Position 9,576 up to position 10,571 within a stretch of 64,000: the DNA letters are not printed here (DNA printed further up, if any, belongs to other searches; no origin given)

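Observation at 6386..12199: UbiB kinase coupled to an Mla/Mce-type transporter with two different ATPases and two different permeases whose ATP-site defects are complementary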

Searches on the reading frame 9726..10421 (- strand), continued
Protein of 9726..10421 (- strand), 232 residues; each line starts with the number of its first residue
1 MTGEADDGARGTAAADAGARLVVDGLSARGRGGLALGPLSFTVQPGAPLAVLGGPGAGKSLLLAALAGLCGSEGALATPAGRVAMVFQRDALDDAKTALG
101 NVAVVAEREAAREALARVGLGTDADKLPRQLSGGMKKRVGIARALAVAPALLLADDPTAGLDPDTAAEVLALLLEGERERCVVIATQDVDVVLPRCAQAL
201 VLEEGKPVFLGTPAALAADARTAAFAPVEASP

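Call 11: find_related_loci(query=A1, collection=genome_contigs, flank=10000)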
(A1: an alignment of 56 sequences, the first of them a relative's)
Query A1 (232 aa) in genome_contigs; peptide patterns used: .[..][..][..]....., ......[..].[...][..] (x = any residue, [..] = any of these).
600 stretches matched a pattern (row limit reached: there are more); 596 encode a relative of the query (tblastn E <= 1e-3); the best 80 are kept; 80 distinct loci.
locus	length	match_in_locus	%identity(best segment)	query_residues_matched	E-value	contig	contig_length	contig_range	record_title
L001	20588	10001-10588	37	35-213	2e-30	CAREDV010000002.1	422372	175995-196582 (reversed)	MAG TPA_asm: uncultured bacterium isolate MGBC104778 genome assembly, contig: MGBC104778.2, whole genome shotgun sequenc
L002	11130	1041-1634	36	36-216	3e-30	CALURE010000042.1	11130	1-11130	MAG: Candidatus Gastranaerophilales bacterium isolate BRZ_CI__bin23 genome assembly, contig: BRZ_CI__NODE_8081_length_11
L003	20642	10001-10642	36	23-219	6e-30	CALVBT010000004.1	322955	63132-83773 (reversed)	MAG: Candidatus Gastranaerophilales bacterium isolate BRZ_PB__bin5 genome assembly, contig: BRZ_PB__NODE_15_length_32295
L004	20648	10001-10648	37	19-206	2e-29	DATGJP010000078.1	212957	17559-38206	MAG TPA_asm: Bryobacteraceae bacterium isolate SMAG_U9836 k141_901449, whole genome shotgun sequence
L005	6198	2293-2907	38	36-212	4e-29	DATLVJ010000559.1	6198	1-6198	MAG TPA_asm: Candidatus Limnocylindrales bacterium isolate SMAG_U13189 k141_400074, whole genome shotgun sequence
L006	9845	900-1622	30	23-231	7e-28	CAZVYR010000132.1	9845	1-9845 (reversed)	MAG TPA_asm: uncultured Leptospirales bacterium isolate binchicken_co129_857 genome assembly, contig: NODE_22073_length_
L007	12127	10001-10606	38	39-212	9e-28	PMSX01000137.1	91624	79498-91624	MAG: Bryobacterales bacterium isolate palsa_124 73.20110700_P1S.21_contig_3326, whole genome shotgun sequence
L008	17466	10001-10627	40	39-217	6e-28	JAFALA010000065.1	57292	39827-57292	MAG: Burkholderiaceae bacterium isolate CP_BE_RX_25 BE_RX_k147_10032909, whole genome shotgun sequence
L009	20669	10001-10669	34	23-217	1e-27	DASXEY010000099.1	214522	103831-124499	MAG TPA_asm: Bryobacteraceae bacterium isolate SMAG_U5124 k141_2516559, whole genome shotgun sequence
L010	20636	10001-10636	32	23-206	2e-27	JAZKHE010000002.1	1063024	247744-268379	MAG: Bacteroidota bacterium isolate DC_RB_04_SPN110320-bin079_1 DCRB04SPN_B079_1_000000000002, whole genome shotgun sequ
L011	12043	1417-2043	37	36-216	3e-27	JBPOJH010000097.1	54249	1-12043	MAG: Bdellovibrionota bacterium isolate MAG_1466 c_000000614160, whole genome shotgun sequence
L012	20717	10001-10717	32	9-221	1e-26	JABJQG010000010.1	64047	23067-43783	MAG: Bdellovibrionaceae bacterium isolate SI075_bin85 k141_1955987, whole genome shotgun sequence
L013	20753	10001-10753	33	17-218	1e-26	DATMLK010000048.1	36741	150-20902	MAG TPA_asm: Acidobacteriaceae bacterium isolate SMAG_U12795 k141_1294939, whole genome shotgun sequence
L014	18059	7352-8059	33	34-217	3e-26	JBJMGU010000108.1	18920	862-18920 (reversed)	MAG: Blastocatellia bacterium isolate H2_16_all_fractions_metab_conc_16_60_11 k255_4118595, whole genome shotgun sequenc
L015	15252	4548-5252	34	35-230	3e-26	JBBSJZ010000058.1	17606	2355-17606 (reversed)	MAG: Pirellulales bacterium isolate LS4_metabat2.168 LS4_metabat2.168_K_113390_L_17606_cov_10.0000, whole genome shotgun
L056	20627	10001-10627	39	36-220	2e-22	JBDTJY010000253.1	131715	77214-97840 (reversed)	MAG: Kofleriaceae bacterium isolate cluster2_bin.64 k127_5386847, whole genome shotgun sequence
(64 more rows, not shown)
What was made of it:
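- Tried and rejected: genome_contigs scan with the ATPase-1 alignment (call 11).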

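Call 12: find_encoding_contigs(protein=P0007, flank=9000, max_places=2)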
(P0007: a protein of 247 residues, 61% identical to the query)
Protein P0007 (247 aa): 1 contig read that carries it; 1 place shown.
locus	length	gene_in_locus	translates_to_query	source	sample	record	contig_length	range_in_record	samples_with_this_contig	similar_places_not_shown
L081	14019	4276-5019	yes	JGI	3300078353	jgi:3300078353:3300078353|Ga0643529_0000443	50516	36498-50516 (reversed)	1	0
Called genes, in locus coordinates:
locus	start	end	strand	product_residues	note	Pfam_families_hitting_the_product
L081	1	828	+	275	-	?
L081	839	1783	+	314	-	PF00849:PseudoU_synth_2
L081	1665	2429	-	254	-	PF01712:dNK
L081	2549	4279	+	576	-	PF03109:ABC1, PF01636:APH (faint), PF27536:UbiB_helical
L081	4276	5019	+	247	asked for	PF00005:ABC_tran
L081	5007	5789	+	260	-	PF02405:MlaE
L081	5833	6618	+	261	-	PF02405:MlaE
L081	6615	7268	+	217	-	PF00005:ABC_tran, PF13304:AAA_21 (weak)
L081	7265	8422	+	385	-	-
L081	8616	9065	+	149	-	PF13452:FAS1_DH_region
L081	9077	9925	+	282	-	PF01575:MaoC_dehydratas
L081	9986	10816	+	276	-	PF02625:XdhC_CoxI, PF13478:XdhC_C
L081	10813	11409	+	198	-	PF12804:NTP_transf_3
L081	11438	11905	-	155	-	PF16697:Yop-YscD_cpl, PF00498:FHA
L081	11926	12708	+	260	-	PF00293:NUDIX (faint)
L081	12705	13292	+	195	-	PF00111:Fer2 (weak), PF01799:Fer2_2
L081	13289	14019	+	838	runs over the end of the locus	PF01315:Ald_Xan_dh_C, PF02738:MoCoBD_1, PF20256:MoCoBD_2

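Call 13: find_encoding_contigs(protein=P0015, flank=9000, max_places=2)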
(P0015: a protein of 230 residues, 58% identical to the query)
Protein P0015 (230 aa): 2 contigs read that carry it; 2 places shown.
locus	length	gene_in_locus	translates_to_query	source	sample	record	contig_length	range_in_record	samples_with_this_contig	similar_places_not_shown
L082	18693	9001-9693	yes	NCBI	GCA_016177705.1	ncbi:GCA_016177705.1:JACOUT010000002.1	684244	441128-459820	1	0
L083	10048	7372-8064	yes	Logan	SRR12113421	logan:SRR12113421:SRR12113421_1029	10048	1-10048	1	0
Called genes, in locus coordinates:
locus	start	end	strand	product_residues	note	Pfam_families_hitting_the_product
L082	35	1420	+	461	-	PF00072:Response_reg, PF00158:Sigma54_activat, PF01078:Mg_chelatase (faint), PF14532:Sigma54_activ_2, PF07728:AAA_5, PF25601:AAA_lid_14, PF02954:HTH_8 (weak)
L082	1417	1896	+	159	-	PF02120:Flg_hook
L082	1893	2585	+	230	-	PF00072:Response_reg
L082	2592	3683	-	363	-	PF00365:PFK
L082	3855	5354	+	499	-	PF13717:Zn_ribbon_4, PF14237:GYF_2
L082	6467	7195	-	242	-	PF01712:dNK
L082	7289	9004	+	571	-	PF03109:ABC1, PF27536:UbiB_helical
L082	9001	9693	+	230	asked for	PF00005:ABC_tran, PF13304:AAA_21 (faint)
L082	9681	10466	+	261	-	PF02405:MlaE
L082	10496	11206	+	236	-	PF02405:MlaE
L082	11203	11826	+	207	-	PF20703:nSTAND1 (weak), PF00005:ABC_tran, PF13304:AAA_21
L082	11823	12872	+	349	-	PF02470:MlaD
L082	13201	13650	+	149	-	PF13452:FAS1_DH_region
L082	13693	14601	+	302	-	PF01575:MaoC_dehydratas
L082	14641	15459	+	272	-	PF02625:XdhC_CoxI, PF13478:XdhC_C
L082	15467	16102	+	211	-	PF12804:NTP_transf_3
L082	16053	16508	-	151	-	PF16697:Yop-YscD_cpl, PF00498:FHA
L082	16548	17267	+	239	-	PF00293:NUDIX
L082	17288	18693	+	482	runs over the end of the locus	PF04185:Phosphoesterase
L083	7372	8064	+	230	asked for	PF00005:ABC_tran, PF13304:AAA_21 (faint)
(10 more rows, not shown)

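Call 14: find_encoding_contigs(protein=P0047, flank=9000, max_places=2)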
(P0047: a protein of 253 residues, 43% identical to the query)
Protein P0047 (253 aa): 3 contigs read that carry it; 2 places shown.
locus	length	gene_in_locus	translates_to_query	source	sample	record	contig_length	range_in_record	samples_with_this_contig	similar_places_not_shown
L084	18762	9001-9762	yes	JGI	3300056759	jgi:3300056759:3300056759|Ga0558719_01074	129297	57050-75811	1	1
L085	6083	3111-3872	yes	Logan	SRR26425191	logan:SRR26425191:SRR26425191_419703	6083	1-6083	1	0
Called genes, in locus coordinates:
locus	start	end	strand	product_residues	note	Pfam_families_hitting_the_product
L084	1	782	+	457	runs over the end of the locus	PF00072:Response_reg, PF01078:Mg_chelatase (faint), PF00158:Sigma54_activat, PF14532:Sigma54_activ_2, PF07728:AAA_5, PF25601:AAA_lid_14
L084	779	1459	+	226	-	-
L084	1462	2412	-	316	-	PF00365:PFK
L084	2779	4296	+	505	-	PF13717:Zn_ribbon_4, PF14237:GYF_2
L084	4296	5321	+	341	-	PF00849:PseudoU_synth_2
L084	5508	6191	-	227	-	PF01712:dNK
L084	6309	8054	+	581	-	PF03109:ABC1, PF27536:UbiB_helical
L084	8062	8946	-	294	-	PF00924:MS_channel_2nd (weak)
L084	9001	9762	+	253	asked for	PF00005:ABC_tran, PF13304:AAA_21 (faint)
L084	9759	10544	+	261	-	PF02405:MlaE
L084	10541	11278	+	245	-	PF02405:MlaE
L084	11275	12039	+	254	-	PF00005:ABC_tran, PF13304:AAA_21 (faint)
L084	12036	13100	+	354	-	PF02470:MlaD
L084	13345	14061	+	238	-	PF09603:Fib_succ_major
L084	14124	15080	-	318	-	PF08240:ADH_N, PF00107:ADH_zinc_N, PF13602:ADH_zinc_N_2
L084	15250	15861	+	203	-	PF10604:Polyketide_cyc2, PF03364:Polyketide_cyc (weak)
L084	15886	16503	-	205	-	PF03190:Thioredox_DsbH (weak)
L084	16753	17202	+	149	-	PF13452:FAS1_DH_region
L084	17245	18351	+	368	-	-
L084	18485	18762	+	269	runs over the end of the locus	PF02625:XdhC_CoxI, PF13478:XdhC_C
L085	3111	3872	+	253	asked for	PF00005:ABC_tran, PF13304:AAA_21 (faint)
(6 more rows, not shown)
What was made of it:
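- L084 has an opposite-strand MscS-like gene between ubiB and ATPase-1 (call 14).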

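Call 16: find_encoding_contigs(protein=P0042, flank=9000, max_places=2)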
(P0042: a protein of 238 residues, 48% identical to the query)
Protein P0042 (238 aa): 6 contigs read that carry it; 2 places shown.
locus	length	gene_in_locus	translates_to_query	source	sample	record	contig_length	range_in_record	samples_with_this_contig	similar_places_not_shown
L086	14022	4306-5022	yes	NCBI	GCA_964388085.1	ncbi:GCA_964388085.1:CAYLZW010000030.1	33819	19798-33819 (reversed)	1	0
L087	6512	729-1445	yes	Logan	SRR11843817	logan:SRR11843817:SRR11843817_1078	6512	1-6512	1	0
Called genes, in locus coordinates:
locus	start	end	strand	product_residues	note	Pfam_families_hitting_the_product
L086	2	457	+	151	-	?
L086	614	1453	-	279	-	PF00849:PseudoU_synth_2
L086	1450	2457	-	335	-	-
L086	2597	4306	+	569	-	PF03109:ABC1, PF27536:UbiB_helical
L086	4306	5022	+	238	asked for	PF00005:ABC_tran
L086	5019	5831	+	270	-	PF02405:MlaE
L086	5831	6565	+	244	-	PF02405:MlaE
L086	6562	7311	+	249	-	PF00005:ABC_tran, PF13304:AAA_21 (weak)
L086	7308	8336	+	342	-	PF02470:MlaD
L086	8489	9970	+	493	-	PF00561:Abhydrolase_1, PF12146:Hydrolase_4 (faint), PF08386:Abhydrolase_4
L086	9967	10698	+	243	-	PF00005:ABC_tran, PF13304:AAA_21 (faint)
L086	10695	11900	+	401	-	PF12679:ABC2_membrane_2, PF12698:ABC2_membrane_3, PF12730:ABC2_membrane_4 (weak), PF01061:ABC2_membrane (weak)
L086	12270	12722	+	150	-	PF13452:FAS1_DH_region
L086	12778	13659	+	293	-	PF01575:MaoC_dehydratas, PF13452:FAS1_DH_region (faint)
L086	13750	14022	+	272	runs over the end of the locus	PF02625:XdhC_CoxI, PF13478:XdhC_C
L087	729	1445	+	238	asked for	PF00005:ABC_tran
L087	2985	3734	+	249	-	PF00005:ABC_tran, PF13304:AAA_21 (weak)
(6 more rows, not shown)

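Call 17: find_encoding_contigs(protein=P0049, flank=9000, max_places=2)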
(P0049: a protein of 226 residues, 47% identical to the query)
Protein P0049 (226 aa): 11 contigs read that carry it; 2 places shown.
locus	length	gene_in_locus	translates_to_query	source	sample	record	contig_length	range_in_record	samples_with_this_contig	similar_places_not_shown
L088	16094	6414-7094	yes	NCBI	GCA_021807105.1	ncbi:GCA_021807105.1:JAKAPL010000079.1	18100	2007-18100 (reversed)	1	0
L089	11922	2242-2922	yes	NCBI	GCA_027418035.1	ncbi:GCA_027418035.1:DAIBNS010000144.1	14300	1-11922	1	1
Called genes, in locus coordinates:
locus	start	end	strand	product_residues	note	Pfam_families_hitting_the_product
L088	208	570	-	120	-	PF13701:DDE_Tnp_1_4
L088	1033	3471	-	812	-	PF13517:FG-GAP_3 (weak)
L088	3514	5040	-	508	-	PF13964:Beta-prop_Calicin (weak), PF07250:Glyoxal_oxid_N (faint), PF13415:Beta-prop_FBX42 (weak), PF13418:Beta-prop_TYW4 (faint), PF24996:NANM (faint), PF24681:Kelch_KLHDC2_KLHL20_DRC7, PF24981:Beta-prop_ATRN-LZTR1 (weak), PF01344:Kelch_1 (weak), +1 more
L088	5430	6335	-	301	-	PF14697:Fer4_21 (faint), PF12797:Fer4_2 (faint), PF13237:Fer4_10 (weak), PF12838:Fer4_7, PF13187:Fer4_9, PF00037:Fer4, PF04060:FeS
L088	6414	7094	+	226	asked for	PF00005:ABC_tran, PF13304:AAA_21 (faint)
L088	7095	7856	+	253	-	PF02405:MlaE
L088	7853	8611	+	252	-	PF02405:MlaE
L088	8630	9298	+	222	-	PF00005:ABC_tran, PF13304:AAA_21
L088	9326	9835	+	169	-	-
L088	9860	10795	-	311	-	-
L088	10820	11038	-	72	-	-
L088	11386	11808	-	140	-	-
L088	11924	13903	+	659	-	PF02518:HATPase_c, PF13589:HATPase_c_3, PF09239:Topo-VIb_trans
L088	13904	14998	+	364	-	PF04406:TP6A_N, PF20768:Topo_VI_alpha (faint), PF21180:TOP6A-Spo11_Toprim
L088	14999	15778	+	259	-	PF13432:TPR_16 (weak)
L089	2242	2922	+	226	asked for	PF00005:ABC_tran, PF13304:AAA_21 (faint)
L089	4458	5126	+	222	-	PF00005:ABC_tran, PF13304:AAA_21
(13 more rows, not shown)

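Call 18: find_encoding_contigs(protein=P0036, flank=9000, max_places=2)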
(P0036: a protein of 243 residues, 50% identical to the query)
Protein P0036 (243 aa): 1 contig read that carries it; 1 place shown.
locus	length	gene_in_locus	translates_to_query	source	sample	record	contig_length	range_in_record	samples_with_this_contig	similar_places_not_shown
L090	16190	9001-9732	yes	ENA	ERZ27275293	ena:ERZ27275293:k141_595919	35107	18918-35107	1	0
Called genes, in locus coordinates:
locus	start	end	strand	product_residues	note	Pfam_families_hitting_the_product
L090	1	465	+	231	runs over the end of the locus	PF00072:Response_reg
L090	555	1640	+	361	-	-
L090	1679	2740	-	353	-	PF00365:PFK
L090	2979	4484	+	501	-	PF13717:Zn_ribbon_4, PF14237:GYF_2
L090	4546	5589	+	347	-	PF00849:PseudoU_synth_2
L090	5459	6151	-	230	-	PF01712:dNK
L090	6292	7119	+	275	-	PF01435:Peptidase_M48 (weak), PF10463:Peptidase_U49 (weak)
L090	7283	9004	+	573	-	PF03109:ABC1, PF01636:APH (weak), PF27536:UbiB_helical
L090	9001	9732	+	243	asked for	PF00005:ABC_tran, PF13304:AAA_21 (faint)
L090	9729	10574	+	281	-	-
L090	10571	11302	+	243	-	PF02405:MlaE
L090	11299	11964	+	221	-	PF00005:ABC_tran, PF13304:AAA_21 (faint), PF13401:AAA_22 (faint)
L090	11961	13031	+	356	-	PF02470:MlaD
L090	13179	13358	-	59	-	-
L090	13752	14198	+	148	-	PF13452:FAS1_DH_region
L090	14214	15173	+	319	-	PF01575:MaoC_dehydratas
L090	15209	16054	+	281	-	-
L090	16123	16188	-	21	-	?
